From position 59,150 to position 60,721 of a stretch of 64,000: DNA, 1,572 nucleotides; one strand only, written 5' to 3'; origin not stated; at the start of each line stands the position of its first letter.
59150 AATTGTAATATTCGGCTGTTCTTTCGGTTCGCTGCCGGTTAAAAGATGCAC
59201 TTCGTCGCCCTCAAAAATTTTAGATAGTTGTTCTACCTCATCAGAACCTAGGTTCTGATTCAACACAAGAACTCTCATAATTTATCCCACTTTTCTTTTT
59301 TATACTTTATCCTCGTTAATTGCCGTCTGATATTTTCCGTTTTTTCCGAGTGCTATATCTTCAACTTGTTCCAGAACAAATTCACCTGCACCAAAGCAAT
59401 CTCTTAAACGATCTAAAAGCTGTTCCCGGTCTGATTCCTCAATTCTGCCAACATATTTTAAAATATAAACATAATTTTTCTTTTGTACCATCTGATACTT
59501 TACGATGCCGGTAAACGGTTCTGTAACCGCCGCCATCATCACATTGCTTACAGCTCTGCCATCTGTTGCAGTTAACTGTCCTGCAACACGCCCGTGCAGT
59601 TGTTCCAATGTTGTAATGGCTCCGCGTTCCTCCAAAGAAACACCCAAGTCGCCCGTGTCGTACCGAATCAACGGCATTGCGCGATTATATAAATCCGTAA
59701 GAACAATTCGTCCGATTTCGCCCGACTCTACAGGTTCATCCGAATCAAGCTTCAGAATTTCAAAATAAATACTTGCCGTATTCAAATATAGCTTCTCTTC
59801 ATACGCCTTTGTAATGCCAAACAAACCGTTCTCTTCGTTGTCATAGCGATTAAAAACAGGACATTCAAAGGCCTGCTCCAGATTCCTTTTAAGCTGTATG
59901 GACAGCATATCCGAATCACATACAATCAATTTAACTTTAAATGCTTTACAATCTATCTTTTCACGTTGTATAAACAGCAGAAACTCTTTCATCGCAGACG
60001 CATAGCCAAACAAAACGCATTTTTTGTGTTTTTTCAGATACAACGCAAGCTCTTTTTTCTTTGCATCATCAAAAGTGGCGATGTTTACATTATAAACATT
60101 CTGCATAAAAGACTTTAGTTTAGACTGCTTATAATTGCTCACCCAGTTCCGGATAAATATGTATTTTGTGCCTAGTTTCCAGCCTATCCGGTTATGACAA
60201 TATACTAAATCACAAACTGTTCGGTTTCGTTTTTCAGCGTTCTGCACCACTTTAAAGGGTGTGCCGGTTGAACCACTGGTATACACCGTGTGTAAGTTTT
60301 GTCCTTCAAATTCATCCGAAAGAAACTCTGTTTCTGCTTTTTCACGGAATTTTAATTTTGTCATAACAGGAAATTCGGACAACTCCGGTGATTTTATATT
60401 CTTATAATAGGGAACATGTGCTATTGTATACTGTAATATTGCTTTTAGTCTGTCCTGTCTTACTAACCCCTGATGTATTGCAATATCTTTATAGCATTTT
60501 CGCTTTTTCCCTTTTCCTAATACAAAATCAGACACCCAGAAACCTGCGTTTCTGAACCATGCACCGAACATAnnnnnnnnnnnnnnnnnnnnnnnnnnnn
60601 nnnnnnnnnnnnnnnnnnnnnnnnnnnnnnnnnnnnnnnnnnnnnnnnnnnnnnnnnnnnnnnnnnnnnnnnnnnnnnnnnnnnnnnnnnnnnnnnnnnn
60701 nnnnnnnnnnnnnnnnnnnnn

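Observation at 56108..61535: Three carboxylate-activating enzymes (ATP-grasp, CapK-like adenylase, TupA-like ATP-grasp) in one glycan operon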

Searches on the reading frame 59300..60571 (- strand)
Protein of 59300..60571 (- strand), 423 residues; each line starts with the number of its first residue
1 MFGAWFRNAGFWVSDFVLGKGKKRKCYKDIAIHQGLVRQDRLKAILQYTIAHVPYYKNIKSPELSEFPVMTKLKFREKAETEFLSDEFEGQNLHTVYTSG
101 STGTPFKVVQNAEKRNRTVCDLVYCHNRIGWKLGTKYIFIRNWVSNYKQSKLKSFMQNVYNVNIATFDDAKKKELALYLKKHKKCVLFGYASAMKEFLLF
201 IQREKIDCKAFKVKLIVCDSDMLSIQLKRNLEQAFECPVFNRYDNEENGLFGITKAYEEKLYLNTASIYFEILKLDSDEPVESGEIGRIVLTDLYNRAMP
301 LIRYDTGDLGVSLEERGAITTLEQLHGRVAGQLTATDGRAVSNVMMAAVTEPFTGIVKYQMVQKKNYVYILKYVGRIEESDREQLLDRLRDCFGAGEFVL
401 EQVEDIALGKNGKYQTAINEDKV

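Call 3: search_protein_families(library=pfam, proteins=[window:59300-60571:-], max_evalue=0.01)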
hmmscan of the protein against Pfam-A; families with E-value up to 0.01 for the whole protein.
window:59300-60571:- (423 aa): 1 family
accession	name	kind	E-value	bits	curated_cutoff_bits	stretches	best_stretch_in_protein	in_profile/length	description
PF00501.34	AMP-binding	-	4.4e-05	22.9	29.9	1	95-291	167-374/384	AMP-binding enzyme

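Call 5: search_protein_families(library=ncbifam, proteins=[window:59300-60571:-], max_evalue=0.001)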
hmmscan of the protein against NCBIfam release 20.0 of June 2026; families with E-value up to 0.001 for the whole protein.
window:59300-60571:- (423 aa): 6 families
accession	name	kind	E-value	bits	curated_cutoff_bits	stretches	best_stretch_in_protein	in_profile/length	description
NF045666.1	DVU1553_fam_AMP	equivalog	8e-29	100.8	300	1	40-317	29-315/331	DVU_1553 family AMP-dependent CoA ligase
NF053551.1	FlxY_rubin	equivalog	9.2e-15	54.3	520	1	187-404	172-398/424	flexirubin biosynthesis putative acyl-CoA ligase FlxY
NF041878.1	paak_haloarch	equivalog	1.4e-11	43.6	700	1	201-312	190-304/427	phenylacetate--CoA ligase PaaK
TIGR02155.1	PA_CoA_ligase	equivalog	1.4e-10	40.3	646.3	1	189-330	173-318/422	phenylacetate--CoA ligase PaaK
TIGR03335.1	F390_ftsA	equivalog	2e-07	30.1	458.7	1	64-311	56-307/445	coenzyme F390 synthetase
NF041217.1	BagE_FevW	exception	5.5e-07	28.9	800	1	220-315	201-293/424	bagremycin/ferroverdin synthetase BagE/FevW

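Call 10: search_solved_structures(query=window:59300-60571:-, max_evalue=0.01)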
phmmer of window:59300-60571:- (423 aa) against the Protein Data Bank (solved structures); distinct sequences matched with E-value up to 0.01: 4.
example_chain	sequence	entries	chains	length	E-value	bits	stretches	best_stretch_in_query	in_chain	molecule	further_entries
4r1l_A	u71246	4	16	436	5.2e-09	38.7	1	67-310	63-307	Phenylacetate-coenzyme A ligase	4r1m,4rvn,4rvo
9s3l_A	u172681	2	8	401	4e-08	35.8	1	213-315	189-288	Phenylacetate-CoA ligase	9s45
2y27_A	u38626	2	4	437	0.0019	20.4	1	268-328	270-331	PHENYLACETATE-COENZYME A LIGASE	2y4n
6wuq_A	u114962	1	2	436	0.0069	18.6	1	226-308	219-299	AjiA1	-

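Call 40: find_homologous_proteins(query=window:59300-60571:-, max_evalue=0.00001)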
Query window:59300-60571:- (423 aa): 759 proteins with E <= 0.00001 among 8000 candidates; the best 120 are listed.
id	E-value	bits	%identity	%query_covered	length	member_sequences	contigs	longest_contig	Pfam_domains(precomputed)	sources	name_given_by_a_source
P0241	9.8e-285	962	100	100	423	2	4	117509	PF27533.1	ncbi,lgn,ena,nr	ncbi:MAG: hypothetical protein IJE10_09280 [Clostridia bacterium]|nr:hypothetical protein [Clostridi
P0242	4.4e-156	538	56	99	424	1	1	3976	-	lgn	-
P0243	3.7e-152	525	56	99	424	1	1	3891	PF27533.1,PF00501.35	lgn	-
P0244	1.0e-149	517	55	99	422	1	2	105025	PF27533.1,PF00501.35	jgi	-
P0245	2.2e-148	513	56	99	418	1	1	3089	PF27533.1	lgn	-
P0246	2.5e-138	480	51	100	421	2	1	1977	PF27533.1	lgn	-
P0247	8.2e-136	471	52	98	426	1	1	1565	PF27533.1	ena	-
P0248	3.2e-135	469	51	98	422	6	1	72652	PF27533.1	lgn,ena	-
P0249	5.9e-133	462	50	100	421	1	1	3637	PF27533.1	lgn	-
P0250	7.9e-130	452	49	100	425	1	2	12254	PF27533.1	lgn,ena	-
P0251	1.1e-129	451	52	99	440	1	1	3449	PF27533.1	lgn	-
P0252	9.7e-128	445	49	99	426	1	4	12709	PF27533.1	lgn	-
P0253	2.7e-126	440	50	99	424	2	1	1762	PF27533.1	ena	-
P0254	3.6e-125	436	50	98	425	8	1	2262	PF27533.1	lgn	-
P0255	4.4e-124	433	50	98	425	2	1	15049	PF27533.1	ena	-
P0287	1.9e-108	381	45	98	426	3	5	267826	PF27533.1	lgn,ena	-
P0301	4.4e-90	321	40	98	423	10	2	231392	-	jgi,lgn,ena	jgi:phenylacetate-CoA ligase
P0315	1.5e-81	293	39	99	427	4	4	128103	PF27533.1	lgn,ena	-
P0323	3.2e-75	272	37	99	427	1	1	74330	PF27533.1,PF00501.35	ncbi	-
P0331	1.6e-69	253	35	99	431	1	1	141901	PF27533.1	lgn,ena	-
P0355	1.6e-65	240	36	98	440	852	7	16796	PF27533.1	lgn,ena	-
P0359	5.2e-65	238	37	98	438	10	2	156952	PF27533.1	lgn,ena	-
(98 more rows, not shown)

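Call 41: find_encoding_contigs(protein=P0244, flank=9000, max_places=1)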
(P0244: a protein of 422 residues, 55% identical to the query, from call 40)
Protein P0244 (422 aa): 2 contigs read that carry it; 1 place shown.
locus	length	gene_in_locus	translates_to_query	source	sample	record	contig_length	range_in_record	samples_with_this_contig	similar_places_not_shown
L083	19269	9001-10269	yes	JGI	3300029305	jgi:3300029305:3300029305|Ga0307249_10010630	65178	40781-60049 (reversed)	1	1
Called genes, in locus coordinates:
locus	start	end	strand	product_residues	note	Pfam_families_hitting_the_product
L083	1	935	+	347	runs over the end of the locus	PF00482:T2SSF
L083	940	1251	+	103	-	-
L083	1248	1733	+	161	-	PF16152:DUF4860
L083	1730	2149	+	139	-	-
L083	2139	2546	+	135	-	-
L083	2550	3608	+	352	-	PF00437:T2SSE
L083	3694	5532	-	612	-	PF05569:Peptidase_M56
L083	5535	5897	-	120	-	PF03965:Penicillinase_R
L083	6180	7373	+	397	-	PF01041:DegT_DnrJ_EryC1, PF01212:Beta_elim_lyase (weak)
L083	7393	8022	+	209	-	PF02397:Bac_transf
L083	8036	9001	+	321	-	PF21360:PylC-like_N, PF02655:ATP-grasp_3, PF07478:Dala_Dala_lig_C (weak), PF15632:ATPgrasp_Ter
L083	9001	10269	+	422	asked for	PF00501:AMP-binding (weak), PF27533:CapK_C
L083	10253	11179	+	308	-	PF14305:ATPgrasp_TupA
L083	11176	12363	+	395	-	PF13439:Glyco_transf_4 (weak), PF00534:Glycos_transf_1, PF13692:Glyco_trans_1_4, PF13524:Glyco_trans_1_2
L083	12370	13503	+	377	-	PF00534:Glycos_transf_1, PF13692:Glyco_trans_1_4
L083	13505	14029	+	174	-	PF25087:GMPPB_C (weak), PF00132:Hexapep, PF14602:Hexapep_2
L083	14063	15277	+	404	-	PF00534:Glycos_transf_1, PF13692:Glyco_trans_1_4, PF13524:Glyco_trans_1_2 (weak)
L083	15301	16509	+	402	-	PF13439:Glyco_transf_4, PF00534:Glycos_transf_1, PF13692:Glyco_trans_1_4, PF20706:GT4-conflict (weak)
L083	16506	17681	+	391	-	-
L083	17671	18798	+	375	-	PF00534:Glycos_transf_1, PF13692:Glyco_trans_1_4, PF13524:Glyco_trans_1_2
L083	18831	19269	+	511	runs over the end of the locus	PF01943:Polysacc_synt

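Call 42: find_encoding_contigs(protein=P0248, flank=9000, max_places=1)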
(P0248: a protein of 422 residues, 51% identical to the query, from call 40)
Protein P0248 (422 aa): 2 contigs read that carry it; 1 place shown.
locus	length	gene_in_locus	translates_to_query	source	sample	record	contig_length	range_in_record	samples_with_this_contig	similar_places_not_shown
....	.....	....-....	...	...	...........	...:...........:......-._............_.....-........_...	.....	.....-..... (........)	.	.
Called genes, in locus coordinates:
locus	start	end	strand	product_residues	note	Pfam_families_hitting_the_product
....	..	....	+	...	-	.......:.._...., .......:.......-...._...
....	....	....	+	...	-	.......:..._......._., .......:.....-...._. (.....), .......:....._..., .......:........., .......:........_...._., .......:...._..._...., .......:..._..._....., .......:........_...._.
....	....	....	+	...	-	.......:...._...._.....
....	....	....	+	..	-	-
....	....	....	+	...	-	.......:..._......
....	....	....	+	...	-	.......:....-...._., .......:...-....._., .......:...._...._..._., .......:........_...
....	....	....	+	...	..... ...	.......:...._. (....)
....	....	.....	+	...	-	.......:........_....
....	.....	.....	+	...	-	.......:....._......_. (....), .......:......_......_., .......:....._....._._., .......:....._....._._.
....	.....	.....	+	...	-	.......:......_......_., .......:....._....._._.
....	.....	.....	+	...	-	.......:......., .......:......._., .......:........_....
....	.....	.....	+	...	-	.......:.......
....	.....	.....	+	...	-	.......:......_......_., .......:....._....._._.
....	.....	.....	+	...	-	-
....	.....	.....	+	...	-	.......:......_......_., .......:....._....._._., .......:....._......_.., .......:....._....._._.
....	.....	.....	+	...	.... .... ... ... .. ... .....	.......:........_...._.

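Call 43: find_encoding_contigs(protein=P0287, flank=9000, max_places=1)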
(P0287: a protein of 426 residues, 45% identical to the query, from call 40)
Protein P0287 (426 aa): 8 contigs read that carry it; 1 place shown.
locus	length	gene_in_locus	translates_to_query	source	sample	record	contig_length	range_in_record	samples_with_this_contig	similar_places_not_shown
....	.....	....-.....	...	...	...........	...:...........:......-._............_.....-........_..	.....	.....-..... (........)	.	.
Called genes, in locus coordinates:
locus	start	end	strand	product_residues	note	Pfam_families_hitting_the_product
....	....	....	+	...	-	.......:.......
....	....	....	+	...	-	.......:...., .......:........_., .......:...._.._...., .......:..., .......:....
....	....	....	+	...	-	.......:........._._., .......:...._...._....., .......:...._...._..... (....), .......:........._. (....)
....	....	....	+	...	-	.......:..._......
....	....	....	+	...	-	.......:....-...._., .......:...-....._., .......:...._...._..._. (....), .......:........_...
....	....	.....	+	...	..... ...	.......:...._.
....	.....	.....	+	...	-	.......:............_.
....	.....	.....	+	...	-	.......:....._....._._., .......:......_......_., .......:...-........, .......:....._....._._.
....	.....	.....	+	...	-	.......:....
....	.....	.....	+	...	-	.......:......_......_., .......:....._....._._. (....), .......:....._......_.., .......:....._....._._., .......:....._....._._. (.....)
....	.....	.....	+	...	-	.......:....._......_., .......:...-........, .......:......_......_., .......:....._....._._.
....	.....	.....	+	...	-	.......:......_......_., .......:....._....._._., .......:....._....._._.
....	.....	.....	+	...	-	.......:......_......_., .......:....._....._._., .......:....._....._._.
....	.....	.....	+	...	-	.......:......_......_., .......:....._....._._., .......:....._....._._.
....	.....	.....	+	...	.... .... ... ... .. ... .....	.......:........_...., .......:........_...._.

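Call 44: find_encoding_contigs(protein=P0301, flank=9000, max_places=1)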
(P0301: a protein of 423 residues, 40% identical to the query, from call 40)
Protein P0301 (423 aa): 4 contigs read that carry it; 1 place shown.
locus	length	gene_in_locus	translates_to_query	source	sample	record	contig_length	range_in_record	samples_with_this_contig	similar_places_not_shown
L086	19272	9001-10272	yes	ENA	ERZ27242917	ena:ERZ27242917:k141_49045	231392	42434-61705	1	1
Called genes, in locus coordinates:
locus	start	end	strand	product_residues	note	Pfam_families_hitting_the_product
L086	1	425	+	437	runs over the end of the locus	PF01943:Polysacc_synt, PF13440:Polysacc_synt_3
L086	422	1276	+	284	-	PF01565:FAD_binding_4, PF02873:MurB_C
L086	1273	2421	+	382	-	-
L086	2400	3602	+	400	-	PF14897:EpsG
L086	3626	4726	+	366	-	PF13439:Glyco_transf_4, PF00534:Glycos_transf_1, PF13692:Glyco_trans_1_4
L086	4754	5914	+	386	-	PF00534:Glycos_transf_1, PF13692:Glyco_trans_1_4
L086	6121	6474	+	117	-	-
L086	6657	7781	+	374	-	PF13477:Glyco_trans_4_2, PF13439:Glyco_transf_4, PF13579:Glyco_trans_4_4 (weak), PF00534:Glycos_transf_1, PF20706:GT4-conflict, PF13692:Glyco_trans_1_4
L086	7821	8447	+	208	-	PF02397:Bac_transf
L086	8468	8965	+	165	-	PF13302:Acetyltransf_3, PF13420:Acetyltransf_4, PF00583:Acetyltransf_1, PF13673:Acetyltransf_10 (weak), PF13508:Acetyltransf_7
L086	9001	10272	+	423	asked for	-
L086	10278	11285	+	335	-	PF21360:PylC-like_N, PF02655:ATP-grasp_3, PF13535:ATP-grasp_4, PF15632:ATPgrasp_Ter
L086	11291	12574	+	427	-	PF01041:DegT_DnrJ_EryC1, PF00155:Aminotran_1_2 (weak), PF01041:DegT_DnrJ_EryC1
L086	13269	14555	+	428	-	PF01408:GFO_IDH_MocA, PF19051:GFO_IDH_MocA_C2, PF22725:GFO_IDH_MocA_C3 (faint)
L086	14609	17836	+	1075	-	PF13646:HEAT_2 (faint), PF06439:3keto-disac_hyd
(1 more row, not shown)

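Call 45: find_encoding_contigs(protein=P0331, flank=9000, max_places=1)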
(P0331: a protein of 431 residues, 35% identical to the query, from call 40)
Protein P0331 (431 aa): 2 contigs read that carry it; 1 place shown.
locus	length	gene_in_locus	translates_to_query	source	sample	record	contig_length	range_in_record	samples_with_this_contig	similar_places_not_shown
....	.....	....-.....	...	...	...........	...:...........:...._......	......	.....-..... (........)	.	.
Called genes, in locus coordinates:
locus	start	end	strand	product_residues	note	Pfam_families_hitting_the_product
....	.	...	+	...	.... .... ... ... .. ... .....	-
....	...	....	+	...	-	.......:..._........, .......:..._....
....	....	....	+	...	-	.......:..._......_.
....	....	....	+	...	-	-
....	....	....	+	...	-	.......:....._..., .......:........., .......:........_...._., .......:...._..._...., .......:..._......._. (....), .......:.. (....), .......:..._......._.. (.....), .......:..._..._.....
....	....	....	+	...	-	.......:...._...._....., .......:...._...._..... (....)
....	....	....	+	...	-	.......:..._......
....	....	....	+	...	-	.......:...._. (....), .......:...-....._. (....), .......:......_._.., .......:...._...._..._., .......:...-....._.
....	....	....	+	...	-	-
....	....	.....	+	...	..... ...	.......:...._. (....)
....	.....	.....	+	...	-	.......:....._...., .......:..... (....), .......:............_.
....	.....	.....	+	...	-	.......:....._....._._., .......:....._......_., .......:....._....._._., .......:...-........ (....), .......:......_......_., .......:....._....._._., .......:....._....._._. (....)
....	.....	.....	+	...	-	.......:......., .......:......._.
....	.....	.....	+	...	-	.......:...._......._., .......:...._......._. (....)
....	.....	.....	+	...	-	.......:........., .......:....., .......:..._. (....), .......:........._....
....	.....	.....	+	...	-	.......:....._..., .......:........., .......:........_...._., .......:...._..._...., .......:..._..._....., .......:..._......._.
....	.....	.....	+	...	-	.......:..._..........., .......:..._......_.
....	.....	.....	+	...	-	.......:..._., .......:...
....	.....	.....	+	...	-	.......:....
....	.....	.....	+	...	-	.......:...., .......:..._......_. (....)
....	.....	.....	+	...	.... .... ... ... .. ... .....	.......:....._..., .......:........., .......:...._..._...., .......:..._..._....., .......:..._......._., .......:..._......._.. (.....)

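Call 46: find_encoding_contigs(protein=P0355, flank=9000, max_places=1)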
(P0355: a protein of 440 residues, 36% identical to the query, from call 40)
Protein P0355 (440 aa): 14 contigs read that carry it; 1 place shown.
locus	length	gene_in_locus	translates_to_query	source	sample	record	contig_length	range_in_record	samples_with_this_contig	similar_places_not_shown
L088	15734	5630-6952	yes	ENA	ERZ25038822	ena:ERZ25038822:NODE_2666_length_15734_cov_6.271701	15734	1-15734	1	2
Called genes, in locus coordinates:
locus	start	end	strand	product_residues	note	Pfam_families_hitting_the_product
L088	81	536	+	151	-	PF00578:AhpC-TSA, PF08534:Redoxin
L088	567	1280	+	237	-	PF03883:H2O2_YaaD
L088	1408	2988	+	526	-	PF00342:PGI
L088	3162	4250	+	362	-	PF01073:3Beta_HSD, PF01370:Epimerase, PF02719:Polysacc_synt_2, PF04321:RmlD_sub_bind, PF16363:GDP_Man_Dehyd, PF07993:NAD_binding_4 (faint)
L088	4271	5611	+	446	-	PF01041:DegT_DnrJ_EryC1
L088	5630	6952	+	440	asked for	PF27533:CapK_C (weak)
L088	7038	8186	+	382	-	-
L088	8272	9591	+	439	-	PF00501:AMP-binding (weak), PF27533:CapK_C (weak)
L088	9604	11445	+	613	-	PF02776:TPP_enzyme_N, PF00205:TPP_enzyme_M, PF02775:TPP_enzyme_C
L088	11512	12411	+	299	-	PF01370:Epimerase, PF16363:GDP_Man_Dehyd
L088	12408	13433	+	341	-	PF00535:Glycos_transf_2, PF10111:Glyco_tranf_2_2 (weak)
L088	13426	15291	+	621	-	PF09594:GT87 (weak)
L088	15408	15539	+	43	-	-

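Call 55: search_solved_structures(query=A2, max_evalue=0.001)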
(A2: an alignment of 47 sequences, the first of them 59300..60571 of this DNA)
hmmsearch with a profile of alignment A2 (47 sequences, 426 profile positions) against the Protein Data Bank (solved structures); distinct sequences matched with E-value up to 0.001: 8.
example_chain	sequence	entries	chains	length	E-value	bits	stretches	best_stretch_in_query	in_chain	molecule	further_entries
4r1l_A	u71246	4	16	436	6.6e-22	81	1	184-359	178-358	Phenylacetate-coenzyme A ligase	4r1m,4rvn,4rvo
9s3l_A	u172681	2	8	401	1.1e-21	80.3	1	175-343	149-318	Phenylacetate-CoA ligase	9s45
2y4o_A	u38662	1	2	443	2.2e-17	66.1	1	172-422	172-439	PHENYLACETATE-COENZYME A LIGASE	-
2y27_A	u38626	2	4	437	9.2e-17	64.1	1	166-421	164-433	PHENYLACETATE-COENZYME A LIGASE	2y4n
6wuq_A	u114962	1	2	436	4.6e-09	38.7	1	214-309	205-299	AjiA1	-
6siw_A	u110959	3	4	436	5.7e-09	38.4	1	213-309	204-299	PaaK-like ligase (AMP-dependent synthetase and ligase) | AMP-dependent synthetase and ligase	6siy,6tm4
6siw_B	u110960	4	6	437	5.7e-09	38.4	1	213-309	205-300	PaaK-like ligase (AMP-dependent synthetase and ligase) | AMP-dependent synthetase and ligase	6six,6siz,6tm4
6hdw_A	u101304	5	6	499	1.9e-07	33.3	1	175-356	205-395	2-hydroxyisobutyryl-CoA synthetase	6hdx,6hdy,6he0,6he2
